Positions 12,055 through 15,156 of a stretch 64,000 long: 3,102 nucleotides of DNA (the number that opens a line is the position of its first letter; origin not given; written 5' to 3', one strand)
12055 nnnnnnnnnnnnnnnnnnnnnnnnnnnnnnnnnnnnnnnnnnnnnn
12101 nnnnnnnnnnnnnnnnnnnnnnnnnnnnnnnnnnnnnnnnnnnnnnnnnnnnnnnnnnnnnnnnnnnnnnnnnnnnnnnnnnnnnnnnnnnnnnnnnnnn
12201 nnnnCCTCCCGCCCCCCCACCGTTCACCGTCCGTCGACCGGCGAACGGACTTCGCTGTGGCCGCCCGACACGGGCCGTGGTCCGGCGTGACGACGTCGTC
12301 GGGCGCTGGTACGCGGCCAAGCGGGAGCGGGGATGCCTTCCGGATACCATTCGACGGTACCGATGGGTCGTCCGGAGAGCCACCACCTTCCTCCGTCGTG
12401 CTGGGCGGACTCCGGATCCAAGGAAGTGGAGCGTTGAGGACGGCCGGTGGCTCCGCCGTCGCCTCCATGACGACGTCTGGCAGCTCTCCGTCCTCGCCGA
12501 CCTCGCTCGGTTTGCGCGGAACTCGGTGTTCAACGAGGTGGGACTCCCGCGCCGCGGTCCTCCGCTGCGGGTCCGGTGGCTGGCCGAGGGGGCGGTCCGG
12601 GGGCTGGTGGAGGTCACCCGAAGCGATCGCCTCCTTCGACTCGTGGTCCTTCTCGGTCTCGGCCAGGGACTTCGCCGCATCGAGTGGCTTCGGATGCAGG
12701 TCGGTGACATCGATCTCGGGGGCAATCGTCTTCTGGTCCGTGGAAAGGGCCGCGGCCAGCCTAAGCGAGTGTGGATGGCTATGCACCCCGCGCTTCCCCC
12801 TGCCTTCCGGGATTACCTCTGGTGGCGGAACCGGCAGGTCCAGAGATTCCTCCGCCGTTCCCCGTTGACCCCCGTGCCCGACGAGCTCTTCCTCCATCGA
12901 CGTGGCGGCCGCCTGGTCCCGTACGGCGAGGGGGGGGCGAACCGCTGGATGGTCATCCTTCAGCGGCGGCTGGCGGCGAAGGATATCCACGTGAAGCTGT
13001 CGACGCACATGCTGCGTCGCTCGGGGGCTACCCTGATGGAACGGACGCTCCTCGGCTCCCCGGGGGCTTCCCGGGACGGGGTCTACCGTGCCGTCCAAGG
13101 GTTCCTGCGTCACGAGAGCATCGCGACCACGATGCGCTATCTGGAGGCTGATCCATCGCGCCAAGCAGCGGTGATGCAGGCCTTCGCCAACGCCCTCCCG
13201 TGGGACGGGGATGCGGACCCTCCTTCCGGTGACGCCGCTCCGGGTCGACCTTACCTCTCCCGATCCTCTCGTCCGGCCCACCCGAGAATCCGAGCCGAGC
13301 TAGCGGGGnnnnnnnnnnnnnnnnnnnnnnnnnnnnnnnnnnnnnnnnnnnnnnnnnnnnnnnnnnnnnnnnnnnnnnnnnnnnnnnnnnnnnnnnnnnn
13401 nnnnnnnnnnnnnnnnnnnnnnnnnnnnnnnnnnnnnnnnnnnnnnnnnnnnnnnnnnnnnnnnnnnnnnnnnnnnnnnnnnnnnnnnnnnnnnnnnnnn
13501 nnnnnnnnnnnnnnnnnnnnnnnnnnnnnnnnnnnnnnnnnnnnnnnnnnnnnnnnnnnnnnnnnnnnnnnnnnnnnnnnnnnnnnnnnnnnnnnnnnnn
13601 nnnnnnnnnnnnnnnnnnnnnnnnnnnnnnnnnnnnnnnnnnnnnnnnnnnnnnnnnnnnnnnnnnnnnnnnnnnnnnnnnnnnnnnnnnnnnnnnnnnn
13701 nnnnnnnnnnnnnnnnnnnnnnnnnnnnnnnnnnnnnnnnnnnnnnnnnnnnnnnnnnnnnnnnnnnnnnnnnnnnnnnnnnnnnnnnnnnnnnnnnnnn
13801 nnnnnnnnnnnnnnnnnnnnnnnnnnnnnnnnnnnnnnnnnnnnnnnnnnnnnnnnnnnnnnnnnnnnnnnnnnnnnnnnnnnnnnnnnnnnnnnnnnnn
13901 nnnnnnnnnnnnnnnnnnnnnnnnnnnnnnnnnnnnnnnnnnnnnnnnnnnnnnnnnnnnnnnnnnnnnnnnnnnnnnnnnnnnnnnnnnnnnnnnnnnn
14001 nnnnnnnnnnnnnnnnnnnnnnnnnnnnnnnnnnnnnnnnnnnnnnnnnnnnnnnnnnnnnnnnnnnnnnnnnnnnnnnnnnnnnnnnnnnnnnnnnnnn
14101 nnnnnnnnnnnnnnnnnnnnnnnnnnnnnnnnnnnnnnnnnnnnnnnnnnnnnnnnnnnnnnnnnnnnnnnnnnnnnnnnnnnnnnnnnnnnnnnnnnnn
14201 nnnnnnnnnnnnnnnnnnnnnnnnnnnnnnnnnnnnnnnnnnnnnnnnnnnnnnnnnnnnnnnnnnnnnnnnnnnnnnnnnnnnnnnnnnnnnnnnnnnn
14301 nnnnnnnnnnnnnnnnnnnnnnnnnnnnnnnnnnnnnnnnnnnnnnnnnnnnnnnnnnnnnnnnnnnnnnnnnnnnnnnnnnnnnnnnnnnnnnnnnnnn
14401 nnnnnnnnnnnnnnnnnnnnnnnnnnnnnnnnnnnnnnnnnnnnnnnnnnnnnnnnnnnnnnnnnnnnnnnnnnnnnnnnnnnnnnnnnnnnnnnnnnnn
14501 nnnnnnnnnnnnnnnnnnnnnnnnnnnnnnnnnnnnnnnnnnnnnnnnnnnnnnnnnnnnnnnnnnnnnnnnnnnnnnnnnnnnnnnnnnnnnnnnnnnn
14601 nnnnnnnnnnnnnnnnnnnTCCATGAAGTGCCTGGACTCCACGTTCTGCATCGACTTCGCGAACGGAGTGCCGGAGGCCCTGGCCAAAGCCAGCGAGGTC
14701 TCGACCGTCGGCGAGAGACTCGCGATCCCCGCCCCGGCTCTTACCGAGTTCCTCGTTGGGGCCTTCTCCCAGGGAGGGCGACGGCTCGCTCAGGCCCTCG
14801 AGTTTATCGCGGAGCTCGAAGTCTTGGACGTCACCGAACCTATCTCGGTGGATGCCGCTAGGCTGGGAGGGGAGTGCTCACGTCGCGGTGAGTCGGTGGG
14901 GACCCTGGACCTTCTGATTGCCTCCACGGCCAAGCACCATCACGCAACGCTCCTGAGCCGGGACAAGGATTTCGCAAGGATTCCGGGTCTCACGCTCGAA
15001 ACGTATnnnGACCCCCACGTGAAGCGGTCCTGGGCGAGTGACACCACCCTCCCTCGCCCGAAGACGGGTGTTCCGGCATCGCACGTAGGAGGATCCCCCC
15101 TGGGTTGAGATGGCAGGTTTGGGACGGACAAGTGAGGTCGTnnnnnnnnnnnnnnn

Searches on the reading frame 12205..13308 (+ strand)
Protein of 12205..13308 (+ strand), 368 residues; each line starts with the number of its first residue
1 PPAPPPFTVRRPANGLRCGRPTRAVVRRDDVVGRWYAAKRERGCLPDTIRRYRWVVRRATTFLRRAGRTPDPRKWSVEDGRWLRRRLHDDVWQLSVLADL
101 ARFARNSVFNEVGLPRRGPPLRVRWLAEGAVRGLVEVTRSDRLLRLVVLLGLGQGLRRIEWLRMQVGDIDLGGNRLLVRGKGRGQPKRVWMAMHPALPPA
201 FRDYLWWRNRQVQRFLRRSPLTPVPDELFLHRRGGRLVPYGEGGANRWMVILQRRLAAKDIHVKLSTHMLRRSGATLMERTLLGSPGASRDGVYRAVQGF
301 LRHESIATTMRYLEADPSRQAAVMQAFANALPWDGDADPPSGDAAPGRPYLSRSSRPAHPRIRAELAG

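Call 63: search_protein_families(library=pfam, proteins=[window:12205-13308:+], max_evalue=0.001)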
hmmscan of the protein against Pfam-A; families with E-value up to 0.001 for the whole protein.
window:12205-13308:+ (368 aa): 1 family
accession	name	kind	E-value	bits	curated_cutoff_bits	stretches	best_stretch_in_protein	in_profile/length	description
PF00589.27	Phage_integrase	-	3.3e-09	37.2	27.1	1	140-317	17-170/172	Phage integrase family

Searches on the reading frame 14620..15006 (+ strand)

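Call 63: search_protein_families(library=pfam, proteins=[window:14620-15006:+], max_evalue=0.001)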
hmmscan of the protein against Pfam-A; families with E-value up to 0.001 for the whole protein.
window:14620-15006:+ (129 aa): 1 family
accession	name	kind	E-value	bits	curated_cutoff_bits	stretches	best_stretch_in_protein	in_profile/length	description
PF01850.27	PIN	-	1.1e-15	58.8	23.6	1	4-123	2-119/120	PIN domain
